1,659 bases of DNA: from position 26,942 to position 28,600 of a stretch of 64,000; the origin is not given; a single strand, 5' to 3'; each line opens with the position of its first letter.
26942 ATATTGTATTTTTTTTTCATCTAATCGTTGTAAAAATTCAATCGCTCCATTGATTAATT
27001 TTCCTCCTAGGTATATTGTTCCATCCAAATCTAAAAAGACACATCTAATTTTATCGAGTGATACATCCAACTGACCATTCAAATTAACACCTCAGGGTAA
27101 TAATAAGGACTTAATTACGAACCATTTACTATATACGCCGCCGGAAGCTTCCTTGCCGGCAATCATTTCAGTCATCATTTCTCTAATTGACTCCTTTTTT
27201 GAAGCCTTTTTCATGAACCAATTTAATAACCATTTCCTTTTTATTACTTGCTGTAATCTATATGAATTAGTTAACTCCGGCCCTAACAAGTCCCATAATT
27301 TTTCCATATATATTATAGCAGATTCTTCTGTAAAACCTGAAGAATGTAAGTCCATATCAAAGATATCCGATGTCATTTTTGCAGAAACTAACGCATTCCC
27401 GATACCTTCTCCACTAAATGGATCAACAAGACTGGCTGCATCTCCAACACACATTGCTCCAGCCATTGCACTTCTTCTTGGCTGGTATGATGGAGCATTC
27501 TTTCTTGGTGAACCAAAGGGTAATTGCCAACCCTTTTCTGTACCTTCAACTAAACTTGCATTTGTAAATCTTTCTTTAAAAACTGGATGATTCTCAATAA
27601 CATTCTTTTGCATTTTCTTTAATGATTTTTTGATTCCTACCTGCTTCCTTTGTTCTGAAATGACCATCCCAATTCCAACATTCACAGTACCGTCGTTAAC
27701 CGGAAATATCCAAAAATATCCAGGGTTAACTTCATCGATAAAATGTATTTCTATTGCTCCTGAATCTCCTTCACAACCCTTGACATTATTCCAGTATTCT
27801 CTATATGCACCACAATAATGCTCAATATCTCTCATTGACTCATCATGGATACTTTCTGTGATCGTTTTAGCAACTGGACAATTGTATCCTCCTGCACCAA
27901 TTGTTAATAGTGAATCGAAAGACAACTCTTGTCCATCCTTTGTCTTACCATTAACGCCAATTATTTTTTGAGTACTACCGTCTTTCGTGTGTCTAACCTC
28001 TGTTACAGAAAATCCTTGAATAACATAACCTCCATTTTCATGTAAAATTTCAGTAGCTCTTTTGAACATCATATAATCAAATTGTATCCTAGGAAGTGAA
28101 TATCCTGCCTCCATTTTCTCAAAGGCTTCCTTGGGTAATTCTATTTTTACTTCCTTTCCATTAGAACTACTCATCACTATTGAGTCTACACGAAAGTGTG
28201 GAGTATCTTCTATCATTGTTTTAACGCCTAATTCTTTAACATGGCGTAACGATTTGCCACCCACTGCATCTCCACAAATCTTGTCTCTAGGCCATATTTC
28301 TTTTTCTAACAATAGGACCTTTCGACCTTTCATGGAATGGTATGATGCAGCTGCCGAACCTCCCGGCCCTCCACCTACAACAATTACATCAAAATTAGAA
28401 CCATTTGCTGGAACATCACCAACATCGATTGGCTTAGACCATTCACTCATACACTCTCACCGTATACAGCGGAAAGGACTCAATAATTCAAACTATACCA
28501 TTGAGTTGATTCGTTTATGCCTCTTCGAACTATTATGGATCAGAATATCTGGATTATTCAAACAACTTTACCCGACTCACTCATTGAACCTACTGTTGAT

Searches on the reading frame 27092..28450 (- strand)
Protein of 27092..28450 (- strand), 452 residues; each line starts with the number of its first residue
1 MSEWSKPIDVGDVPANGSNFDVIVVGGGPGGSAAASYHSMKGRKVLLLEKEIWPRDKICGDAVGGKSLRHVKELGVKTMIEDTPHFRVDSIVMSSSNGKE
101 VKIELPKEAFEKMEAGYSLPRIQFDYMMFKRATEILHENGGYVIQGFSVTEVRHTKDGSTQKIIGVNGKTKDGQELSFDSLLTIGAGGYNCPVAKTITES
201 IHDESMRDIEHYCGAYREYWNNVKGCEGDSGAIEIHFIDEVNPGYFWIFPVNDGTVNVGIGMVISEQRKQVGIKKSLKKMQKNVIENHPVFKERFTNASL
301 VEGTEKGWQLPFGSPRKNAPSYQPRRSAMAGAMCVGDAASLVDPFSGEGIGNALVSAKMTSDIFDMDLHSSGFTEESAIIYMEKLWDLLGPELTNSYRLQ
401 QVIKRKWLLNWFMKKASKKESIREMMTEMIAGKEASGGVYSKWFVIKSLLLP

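Call 44: search_protein_families(library=pfam, proteins=[window:27092-28450:-], max_evalue=0.001)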
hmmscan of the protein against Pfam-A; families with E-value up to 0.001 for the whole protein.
window:27092-28450:- (452 aa): 9 families
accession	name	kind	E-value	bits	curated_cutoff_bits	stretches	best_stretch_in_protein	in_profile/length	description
PF01494.25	FAD_binding_3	-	2.4e-11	43.9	22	1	20-350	2-304/349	FAD binding domain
PF22578.2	GGR_cat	-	2.8e-09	37.2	27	1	216-285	6-72/88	Geranylgeranyl reductase catalytic domain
PF07992.20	Pyr_redox_2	-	2.7e-06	27.5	26.1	1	20-53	1-35/291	Pyridine nucleotide-disulphide oxidoreductase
PF12831.13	FAD_oxidored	-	2.8e-06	27.3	27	1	21-53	1-33/416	FAD dependent oxidoreductase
PF00070.33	Pyr_redox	-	3.1e-06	28.1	22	0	22-82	2-61/82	Pyridine nucleotide-disulphide oxidoreductase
PF13450.12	NAD_binding_8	-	2.8e-05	24.7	21.9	1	24-51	1-28/68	NAD(P)-binding Rossmann-like domain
PF03486.20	HI0933_like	-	0.00015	21.7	50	1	21-67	2-48/244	HI0933-like protein Rossmann domain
PF01134.28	GIDA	-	0.00053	19.6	22.1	1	21-71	1-52/391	Glucose inhibited division protein A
PF01266.30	DAO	-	0.00056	20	27.9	0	21-51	1-31/353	FAD dependent oxidoreductase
